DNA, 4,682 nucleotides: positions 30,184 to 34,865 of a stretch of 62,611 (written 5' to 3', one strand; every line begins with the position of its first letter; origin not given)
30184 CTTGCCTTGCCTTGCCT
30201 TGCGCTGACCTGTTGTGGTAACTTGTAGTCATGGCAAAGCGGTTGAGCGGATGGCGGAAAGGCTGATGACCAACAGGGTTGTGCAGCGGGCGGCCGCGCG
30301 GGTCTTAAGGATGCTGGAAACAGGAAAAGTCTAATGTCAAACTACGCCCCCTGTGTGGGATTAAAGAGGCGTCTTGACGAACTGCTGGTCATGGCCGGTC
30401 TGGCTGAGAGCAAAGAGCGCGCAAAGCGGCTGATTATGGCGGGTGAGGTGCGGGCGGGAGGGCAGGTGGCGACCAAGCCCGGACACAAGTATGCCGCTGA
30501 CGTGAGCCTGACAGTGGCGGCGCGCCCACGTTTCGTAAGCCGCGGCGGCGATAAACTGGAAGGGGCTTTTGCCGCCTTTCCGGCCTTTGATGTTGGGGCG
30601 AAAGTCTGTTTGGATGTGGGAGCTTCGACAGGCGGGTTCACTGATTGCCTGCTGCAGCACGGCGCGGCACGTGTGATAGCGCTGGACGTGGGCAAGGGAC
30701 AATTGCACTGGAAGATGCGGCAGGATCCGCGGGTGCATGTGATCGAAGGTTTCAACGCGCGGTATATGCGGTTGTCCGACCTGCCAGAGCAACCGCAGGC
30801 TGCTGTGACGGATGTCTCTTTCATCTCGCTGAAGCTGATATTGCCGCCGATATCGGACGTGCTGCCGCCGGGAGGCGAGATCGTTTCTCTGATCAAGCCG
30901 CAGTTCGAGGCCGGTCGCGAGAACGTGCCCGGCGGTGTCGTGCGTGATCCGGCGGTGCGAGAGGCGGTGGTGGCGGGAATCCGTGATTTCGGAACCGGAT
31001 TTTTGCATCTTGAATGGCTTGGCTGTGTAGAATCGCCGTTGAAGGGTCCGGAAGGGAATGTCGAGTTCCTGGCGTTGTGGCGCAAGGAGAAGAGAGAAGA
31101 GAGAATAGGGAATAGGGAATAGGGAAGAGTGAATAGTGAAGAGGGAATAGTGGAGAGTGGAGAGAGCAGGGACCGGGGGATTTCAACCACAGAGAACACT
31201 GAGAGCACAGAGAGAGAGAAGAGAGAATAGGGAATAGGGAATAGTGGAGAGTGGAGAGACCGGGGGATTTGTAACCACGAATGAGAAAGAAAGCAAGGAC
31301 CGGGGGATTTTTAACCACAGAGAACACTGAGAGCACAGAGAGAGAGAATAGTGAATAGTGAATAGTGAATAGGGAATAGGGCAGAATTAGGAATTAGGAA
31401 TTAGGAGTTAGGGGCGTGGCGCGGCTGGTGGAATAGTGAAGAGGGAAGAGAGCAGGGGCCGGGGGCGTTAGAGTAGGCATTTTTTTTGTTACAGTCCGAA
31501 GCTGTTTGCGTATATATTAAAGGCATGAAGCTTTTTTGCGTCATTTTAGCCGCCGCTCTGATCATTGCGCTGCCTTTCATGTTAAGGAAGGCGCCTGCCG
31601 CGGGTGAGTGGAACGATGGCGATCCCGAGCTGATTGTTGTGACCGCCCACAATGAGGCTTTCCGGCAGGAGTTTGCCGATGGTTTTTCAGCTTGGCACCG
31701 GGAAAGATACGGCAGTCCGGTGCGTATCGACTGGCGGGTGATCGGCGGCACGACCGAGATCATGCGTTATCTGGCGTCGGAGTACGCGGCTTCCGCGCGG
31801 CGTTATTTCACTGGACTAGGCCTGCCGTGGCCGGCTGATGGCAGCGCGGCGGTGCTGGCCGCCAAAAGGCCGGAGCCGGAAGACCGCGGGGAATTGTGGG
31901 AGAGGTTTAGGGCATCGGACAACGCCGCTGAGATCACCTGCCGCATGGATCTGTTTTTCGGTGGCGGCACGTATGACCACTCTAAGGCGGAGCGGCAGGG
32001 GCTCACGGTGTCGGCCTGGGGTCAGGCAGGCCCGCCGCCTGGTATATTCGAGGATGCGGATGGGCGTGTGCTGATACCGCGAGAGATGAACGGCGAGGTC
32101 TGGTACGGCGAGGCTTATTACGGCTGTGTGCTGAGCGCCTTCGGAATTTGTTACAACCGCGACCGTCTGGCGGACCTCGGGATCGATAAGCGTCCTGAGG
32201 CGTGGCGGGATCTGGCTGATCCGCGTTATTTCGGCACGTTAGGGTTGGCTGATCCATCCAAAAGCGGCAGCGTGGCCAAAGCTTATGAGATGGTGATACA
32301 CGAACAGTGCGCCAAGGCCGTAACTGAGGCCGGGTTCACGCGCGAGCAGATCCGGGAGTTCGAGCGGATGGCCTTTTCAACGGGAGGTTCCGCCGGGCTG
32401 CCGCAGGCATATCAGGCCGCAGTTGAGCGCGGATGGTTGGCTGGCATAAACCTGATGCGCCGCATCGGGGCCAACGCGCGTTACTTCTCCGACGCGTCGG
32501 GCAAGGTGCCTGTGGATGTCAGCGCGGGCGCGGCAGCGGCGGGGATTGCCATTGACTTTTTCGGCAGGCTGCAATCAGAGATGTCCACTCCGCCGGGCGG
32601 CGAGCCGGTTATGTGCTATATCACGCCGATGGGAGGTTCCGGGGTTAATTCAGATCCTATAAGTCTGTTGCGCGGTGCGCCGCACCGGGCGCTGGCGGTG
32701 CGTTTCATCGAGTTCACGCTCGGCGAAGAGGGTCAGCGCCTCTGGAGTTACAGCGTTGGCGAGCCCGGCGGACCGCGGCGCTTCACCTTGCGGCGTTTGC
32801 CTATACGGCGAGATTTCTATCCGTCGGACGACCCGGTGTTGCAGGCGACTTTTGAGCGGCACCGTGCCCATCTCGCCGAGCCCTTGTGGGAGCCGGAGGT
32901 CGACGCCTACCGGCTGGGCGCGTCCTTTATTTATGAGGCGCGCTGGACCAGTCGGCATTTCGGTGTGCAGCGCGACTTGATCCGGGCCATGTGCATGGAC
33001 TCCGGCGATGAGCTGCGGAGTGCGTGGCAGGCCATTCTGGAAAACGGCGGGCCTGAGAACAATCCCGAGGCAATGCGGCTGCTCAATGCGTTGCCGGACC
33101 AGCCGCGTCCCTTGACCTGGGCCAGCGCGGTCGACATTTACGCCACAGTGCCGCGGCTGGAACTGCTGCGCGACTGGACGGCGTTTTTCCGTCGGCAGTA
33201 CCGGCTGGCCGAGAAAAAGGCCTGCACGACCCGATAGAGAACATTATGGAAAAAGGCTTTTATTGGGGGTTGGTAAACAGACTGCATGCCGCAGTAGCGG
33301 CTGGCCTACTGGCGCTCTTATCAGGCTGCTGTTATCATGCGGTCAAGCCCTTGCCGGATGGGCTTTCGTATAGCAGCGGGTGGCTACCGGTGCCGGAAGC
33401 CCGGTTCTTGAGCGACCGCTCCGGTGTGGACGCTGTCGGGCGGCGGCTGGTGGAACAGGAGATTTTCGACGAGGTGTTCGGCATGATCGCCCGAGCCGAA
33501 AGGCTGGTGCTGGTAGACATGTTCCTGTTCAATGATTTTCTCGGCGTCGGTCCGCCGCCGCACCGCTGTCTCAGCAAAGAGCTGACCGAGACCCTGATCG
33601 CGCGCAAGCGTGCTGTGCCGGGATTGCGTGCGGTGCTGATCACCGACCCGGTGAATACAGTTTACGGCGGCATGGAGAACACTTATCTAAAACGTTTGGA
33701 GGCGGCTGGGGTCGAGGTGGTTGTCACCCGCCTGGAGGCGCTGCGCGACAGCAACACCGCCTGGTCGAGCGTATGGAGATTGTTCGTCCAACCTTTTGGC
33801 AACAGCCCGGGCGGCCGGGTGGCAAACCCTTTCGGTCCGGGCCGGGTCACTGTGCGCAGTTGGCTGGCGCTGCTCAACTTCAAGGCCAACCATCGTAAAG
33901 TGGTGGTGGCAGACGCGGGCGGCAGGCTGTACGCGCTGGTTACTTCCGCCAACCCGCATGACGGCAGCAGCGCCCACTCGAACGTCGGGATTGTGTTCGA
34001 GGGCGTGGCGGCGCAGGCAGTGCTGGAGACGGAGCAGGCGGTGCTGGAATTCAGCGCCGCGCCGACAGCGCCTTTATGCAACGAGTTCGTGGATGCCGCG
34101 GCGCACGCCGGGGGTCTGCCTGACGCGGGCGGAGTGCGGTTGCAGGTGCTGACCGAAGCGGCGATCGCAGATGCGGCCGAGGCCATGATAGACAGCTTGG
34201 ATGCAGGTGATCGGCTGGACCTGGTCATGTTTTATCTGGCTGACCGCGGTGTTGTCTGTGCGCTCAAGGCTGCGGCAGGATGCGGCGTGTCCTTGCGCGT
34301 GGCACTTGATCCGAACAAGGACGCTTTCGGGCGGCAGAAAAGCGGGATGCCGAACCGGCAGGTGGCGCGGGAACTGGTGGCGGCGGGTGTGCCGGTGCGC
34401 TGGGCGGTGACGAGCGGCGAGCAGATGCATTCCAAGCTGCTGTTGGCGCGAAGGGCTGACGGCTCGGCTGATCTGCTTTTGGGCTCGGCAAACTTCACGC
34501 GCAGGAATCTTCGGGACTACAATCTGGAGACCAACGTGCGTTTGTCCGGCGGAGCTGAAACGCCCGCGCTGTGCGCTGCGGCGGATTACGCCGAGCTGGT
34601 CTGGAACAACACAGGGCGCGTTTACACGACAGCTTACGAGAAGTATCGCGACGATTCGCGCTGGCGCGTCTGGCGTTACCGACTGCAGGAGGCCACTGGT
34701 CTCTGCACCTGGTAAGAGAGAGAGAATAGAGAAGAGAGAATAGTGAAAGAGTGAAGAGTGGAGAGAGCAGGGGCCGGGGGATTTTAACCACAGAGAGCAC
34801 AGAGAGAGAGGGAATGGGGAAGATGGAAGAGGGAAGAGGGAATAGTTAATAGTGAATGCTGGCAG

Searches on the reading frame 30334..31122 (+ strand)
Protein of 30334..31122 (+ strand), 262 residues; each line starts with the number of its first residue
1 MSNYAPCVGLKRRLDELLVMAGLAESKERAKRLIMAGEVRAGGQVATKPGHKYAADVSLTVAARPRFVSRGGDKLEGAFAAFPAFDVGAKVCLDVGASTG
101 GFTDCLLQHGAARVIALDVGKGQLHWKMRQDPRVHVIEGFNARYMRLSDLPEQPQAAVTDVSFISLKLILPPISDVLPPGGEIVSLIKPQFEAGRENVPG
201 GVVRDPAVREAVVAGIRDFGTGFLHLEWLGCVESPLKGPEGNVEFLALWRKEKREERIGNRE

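Call 37: search_protein_families(library=pfam, proteins=[window:30334-31122:+], max_evalue=0.001)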
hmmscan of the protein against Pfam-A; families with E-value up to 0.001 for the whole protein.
window:30334-31122:+ (262 aa): 2 families
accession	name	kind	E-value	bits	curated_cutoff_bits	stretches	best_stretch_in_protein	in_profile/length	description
PF01728.25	FtsJ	-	1.6e-37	129.6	24.1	1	67-248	1-178/181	FtsJ-like methyltransferase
PF01479.30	S4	-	4.9e-10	39.4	22.8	1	12-52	1-41/48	S4 domain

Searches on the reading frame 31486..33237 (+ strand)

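Call 37: search_protein_families(library=pfam, proteins=[window:31486-33237:+], max_evalue=0.001)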
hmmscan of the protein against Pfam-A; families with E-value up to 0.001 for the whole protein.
window:31486-33237:+ (583 aa): 3 families
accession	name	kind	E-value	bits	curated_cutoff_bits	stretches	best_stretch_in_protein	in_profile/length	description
PF13343.11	SBP_bac_6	-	4.9e-10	39.7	24.6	1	211-423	57-214/245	Bacterial extracellular solute-binding protein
PF01547.30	SBP_bac_1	-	1.6e-05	25.5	26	0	217-246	110-137/307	Bacterial extracellular solute-binding protein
PF13531.11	SBP_bac_11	-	1.6e-05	25.2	25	1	235-420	91-221/227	Bacterial extracellular solute-binding protein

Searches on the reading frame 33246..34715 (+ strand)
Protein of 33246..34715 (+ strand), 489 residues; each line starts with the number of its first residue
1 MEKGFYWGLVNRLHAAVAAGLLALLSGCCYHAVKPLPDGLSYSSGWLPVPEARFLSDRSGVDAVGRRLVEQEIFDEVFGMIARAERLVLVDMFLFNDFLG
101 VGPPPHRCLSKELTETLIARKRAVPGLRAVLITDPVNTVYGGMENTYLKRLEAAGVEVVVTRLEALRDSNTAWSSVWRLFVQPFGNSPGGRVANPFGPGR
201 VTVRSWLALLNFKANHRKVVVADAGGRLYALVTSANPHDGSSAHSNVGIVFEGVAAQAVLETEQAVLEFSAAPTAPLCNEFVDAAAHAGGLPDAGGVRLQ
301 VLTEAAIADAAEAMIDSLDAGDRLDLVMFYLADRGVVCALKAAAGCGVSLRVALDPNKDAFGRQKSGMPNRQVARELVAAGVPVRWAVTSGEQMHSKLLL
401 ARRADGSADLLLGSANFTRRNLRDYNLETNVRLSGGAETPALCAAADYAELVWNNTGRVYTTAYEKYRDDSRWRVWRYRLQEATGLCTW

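Call 37: search_protein_families(library=pfam, proteins=[window:33246-34715:+], max_evalue=0.001)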
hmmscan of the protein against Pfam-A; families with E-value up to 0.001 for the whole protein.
window:33246-34715:+ (489 aa): 1 family
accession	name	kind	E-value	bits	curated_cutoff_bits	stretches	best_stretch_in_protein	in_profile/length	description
PF13091.12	PLDc_2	-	1.5e-18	67.3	27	1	320-434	8-116/132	PLD-like domain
